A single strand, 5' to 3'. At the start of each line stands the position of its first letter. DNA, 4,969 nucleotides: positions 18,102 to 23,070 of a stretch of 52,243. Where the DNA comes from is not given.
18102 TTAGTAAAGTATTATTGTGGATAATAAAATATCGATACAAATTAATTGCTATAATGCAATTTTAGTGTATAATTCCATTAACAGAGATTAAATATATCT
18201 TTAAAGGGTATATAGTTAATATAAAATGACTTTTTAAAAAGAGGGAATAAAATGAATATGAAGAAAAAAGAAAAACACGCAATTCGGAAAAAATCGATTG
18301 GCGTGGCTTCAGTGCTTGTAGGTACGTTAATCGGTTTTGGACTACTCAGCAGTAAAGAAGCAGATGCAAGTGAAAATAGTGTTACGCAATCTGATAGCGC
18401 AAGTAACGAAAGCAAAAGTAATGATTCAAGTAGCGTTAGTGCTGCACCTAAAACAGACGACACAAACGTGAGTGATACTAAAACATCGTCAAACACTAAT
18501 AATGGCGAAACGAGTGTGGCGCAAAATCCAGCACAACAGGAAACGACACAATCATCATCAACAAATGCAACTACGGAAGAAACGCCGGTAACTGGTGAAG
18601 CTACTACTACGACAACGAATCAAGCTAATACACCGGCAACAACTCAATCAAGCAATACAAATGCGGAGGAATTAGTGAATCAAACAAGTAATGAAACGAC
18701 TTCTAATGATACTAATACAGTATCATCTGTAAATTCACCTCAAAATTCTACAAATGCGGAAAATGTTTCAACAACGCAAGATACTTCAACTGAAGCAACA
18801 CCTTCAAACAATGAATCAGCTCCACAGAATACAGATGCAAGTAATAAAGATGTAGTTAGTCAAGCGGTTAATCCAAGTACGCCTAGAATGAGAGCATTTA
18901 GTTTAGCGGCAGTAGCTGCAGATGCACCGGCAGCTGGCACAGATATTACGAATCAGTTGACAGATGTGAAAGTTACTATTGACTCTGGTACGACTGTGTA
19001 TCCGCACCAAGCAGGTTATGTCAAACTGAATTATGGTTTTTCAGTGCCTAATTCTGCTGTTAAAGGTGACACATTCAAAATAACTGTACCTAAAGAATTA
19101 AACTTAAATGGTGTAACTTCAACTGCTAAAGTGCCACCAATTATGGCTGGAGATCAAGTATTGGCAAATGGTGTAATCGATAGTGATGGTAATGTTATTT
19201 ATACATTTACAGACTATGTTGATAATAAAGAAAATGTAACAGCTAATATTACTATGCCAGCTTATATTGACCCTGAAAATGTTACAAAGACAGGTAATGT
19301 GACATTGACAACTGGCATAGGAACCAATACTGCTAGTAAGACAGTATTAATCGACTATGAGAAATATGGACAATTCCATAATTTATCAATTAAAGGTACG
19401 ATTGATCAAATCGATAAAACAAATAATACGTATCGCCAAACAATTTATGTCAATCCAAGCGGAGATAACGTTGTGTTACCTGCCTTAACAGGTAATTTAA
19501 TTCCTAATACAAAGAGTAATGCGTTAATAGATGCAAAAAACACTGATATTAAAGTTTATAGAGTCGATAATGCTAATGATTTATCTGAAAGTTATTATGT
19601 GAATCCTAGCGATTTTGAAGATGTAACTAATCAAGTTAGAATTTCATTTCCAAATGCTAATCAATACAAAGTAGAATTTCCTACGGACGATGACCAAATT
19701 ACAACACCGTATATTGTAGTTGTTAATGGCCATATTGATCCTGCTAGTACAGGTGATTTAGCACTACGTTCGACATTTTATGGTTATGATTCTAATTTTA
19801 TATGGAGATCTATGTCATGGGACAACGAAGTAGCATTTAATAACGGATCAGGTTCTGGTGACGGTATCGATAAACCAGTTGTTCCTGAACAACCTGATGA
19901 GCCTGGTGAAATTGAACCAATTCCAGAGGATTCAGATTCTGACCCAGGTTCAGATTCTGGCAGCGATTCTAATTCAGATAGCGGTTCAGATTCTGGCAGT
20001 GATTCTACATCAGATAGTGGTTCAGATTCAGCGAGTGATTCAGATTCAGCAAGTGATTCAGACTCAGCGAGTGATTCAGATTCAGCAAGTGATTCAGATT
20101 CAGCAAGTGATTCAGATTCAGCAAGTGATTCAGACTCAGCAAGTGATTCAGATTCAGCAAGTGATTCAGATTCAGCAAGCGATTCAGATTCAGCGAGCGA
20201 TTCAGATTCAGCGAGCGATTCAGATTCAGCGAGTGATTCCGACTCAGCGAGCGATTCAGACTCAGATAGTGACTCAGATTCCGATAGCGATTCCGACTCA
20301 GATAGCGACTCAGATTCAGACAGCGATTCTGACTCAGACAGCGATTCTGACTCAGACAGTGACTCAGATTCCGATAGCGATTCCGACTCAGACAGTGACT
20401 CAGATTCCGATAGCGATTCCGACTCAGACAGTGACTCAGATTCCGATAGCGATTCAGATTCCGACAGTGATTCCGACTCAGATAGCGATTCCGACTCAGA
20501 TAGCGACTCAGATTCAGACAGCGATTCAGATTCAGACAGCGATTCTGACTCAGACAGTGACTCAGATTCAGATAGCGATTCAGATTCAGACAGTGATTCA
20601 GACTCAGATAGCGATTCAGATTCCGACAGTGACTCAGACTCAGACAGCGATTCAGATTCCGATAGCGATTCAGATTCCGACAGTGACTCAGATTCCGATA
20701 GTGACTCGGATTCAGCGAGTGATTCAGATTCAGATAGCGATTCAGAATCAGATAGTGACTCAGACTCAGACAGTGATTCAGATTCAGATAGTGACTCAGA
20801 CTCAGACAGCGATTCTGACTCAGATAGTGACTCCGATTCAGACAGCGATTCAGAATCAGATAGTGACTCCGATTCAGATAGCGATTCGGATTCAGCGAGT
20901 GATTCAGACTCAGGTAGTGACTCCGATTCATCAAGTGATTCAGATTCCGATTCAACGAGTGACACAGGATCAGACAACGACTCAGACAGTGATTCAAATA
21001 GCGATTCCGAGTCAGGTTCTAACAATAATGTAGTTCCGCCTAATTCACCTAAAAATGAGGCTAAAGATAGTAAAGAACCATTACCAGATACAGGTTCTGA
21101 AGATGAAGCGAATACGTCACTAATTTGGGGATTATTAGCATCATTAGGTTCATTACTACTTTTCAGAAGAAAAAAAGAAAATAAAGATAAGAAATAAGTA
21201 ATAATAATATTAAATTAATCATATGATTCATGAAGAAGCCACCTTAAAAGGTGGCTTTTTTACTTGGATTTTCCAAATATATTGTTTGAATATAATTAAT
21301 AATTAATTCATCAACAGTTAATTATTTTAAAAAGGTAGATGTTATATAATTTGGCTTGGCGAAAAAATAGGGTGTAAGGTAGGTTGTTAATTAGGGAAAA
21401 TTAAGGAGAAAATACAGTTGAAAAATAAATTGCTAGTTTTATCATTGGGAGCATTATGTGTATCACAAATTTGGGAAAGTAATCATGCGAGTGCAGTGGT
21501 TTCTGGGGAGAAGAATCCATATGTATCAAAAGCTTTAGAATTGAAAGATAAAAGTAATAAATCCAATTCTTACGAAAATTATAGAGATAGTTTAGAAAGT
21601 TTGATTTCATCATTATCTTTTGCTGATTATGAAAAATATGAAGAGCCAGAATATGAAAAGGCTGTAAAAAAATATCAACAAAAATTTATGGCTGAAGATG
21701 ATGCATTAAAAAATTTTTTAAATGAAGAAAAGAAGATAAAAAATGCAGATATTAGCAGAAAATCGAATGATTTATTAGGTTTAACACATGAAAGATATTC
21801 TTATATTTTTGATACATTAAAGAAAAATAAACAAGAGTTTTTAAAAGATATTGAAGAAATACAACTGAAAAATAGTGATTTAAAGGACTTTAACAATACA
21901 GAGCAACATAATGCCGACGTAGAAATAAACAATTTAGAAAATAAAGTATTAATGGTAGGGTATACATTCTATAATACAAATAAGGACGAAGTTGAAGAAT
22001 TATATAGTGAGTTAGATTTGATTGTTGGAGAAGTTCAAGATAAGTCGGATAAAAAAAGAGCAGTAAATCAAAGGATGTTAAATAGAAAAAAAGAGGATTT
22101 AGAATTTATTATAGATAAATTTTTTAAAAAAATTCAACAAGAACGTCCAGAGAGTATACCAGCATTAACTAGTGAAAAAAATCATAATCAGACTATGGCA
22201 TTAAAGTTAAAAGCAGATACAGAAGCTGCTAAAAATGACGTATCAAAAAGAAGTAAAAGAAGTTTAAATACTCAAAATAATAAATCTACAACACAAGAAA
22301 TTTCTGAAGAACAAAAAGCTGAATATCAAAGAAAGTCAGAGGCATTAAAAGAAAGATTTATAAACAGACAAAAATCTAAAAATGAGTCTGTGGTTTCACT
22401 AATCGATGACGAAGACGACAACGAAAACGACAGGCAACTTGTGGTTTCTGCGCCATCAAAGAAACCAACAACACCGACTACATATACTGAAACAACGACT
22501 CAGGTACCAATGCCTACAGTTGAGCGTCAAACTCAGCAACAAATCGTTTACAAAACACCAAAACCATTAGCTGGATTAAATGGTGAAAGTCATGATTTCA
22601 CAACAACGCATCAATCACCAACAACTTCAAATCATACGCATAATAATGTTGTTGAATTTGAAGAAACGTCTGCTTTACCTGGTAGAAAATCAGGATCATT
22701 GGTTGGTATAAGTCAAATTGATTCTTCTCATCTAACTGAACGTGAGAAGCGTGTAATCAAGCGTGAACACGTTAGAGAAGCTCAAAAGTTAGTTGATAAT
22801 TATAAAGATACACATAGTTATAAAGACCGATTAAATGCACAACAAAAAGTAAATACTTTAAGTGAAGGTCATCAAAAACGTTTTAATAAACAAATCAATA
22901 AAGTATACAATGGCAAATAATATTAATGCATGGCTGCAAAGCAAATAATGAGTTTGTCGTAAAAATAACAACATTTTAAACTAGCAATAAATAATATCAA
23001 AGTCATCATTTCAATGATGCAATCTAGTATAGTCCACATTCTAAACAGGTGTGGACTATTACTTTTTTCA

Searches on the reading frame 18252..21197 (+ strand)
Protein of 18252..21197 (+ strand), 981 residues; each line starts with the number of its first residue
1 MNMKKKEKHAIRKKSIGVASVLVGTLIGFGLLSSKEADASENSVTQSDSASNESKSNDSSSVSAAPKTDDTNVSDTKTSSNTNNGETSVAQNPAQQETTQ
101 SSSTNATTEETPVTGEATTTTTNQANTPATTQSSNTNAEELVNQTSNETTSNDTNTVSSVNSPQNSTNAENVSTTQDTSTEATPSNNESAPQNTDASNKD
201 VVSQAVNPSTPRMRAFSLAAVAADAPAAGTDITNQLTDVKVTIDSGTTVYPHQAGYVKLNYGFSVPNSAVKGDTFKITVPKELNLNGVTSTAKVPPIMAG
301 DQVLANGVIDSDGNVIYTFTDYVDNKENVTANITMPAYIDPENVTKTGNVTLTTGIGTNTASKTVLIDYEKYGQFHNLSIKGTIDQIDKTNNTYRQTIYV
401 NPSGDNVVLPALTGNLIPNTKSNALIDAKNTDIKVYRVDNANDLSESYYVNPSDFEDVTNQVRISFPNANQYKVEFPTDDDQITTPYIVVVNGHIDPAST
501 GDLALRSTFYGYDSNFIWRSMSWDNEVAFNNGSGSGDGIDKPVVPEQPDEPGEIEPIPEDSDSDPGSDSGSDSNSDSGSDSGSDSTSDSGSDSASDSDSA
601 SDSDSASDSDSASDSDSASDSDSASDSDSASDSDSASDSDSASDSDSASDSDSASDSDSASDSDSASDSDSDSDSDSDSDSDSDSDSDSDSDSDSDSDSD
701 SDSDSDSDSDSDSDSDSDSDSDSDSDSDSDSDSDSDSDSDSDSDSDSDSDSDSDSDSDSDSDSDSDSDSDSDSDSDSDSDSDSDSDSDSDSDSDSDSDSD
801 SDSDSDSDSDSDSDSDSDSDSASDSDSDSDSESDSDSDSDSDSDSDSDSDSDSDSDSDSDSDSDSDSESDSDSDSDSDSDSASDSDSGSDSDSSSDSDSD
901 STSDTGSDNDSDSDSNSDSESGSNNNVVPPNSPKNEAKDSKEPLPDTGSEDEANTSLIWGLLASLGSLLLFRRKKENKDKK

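Call 52: search_protein_families(library=ncbifam, proteins=[window:18252-21197:+], max_evalue=1e-8)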
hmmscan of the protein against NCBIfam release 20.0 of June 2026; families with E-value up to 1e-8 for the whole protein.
window:18252-21197:+ (981 aa): 5 families
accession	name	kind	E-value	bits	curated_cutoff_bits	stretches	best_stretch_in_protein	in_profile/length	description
NF033609.2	MSCRAMM_ClfA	exception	0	1857.9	1150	2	1-752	1-753/934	MSCRAMM family adhesin clumping factor ClfA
NF000535.3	MSCRAMM_SdrC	exception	6e-121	405.2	1700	4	736-978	719-963/963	MSCRAMM family adhesin SdrC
NF033845.1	MSCRAMM_ClfB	exception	4.8e-115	385.4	999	2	4-776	10-797/871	MSCRAMM family adhesin clumping factor ClfB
NF012181.0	MSCRAMM_SdrD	exception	2.1e-106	356.8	2500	3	726-978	1125-1379/1379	MSCRAMM family adhesin SdrD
NF033849.1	ser_rich_anae_1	subfamily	1.9e-15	55.4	650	0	651-802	236-389/1163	serine-rich protein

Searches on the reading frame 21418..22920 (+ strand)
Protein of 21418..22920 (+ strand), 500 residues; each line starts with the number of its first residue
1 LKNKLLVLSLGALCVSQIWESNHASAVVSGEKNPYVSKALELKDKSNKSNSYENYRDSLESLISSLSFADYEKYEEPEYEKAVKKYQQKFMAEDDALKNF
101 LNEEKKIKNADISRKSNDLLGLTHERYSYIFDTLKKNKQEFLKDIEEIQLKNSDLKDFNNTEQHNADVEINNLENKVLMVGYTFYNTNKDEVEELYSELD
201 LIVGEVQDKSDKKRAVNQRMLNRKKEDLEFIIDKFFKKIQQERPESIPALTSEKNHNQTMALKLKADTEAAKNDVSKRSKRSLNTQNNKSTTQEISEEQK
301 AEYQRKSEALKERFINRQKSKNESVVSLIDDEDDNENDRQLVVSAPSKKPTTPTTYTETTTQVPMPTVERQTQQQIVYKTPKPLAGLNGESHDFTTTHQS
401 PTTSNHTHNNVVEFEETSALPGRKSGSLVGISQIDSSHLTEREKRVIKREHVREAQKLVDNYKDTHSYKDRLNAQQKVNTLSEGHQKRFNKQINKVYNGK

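Call 52: search_protein_families(library=ncbifam, proteins=[window:21418-22920:+], max_evalue=1e-8)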
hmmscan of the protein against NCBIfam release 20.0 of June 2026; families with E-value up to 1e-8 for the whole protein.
window:21418-22920:+ (500 aa): 2 families
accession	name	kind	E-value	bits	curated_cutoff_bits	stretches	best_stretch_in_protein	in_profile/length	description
NF033750.1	vWF_bind_Staph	exception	6.9e-276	916.2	700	1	1-500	1-509/509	von Willebrand factor binding protein Vwb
NF035921.1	staph_coagu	equivalog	1e-21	77.5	400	1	6-415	4-423/520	staphylocoagulase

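Call 54: find_encoding_contigs(protein=window:21418-22920:+, flank=500, max_places=10)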
Protein window:21418-22920:+ (500 aa): 58 contigs read that carry it; 10 places shown.
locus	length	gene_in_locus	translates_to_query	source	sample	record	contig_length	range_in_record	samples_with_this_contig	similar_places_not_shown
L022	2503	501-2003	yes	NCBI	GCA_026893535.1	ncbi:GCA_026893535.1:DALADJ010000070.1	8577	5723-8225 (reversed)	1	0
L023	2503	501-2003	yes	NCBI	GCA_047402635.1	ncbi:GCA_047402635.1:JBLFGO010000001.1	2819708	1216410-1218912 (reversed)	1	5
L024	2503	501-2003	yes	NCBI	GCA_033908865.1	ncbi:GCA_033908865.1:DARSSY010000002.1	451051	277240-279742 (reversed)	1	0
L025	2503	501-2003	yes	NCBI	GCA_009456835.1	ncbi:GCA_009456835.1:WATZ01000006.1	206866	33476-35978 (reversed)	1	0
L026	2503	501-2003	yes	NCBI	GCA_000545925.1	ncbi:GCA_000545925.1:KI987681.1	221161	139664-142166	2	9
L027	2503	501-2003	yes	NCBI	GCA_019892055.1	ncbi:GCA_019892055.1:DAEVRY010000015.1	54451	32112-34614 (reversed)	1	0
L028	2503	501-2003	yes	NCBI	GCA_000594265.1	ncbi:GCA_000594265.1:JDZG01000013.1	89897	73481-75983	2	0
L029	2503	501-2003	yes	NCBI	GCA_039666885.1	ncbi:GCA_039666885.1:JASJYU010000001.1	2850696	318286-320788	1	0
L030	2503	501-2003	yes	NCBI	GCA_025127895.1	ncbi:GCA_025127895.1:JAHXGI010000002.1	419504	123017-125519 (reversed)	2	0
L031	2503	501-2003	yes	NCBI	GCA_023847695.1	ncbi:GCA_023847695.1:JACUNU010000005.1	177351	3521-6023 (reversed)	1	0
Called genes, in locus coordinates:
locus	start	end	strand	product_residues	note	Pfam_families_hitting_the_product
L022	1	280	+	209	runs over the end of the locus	?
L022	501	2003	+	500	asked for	PF08764:Coagulase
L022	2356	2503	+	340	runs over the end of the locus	-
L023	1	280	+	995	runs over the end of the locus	-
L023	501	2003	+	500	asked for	PF08764:Coagulase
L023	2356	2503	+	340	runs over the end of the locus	-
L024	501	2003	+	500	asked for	PF08764:Coagulase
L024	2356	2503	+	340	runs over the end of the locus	-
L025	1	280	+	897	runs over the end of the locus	-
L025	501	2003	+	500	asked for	PF08764:Coagulase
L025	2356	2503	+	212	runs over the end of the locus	-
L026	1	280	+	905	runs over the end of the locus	-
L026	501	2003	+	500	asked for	PF08764:Coagulase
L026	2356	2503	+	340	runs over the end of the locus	-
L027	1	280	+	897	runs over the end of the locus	-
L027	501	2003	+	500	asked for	PF08764:Coagulase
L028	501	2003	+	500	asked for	PF08764:Coagulase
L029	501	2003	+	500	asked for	PF08764:Coagulase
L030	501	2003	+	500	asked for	PF08764:Coagulase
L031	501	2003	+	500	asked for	PF08764:Coagulase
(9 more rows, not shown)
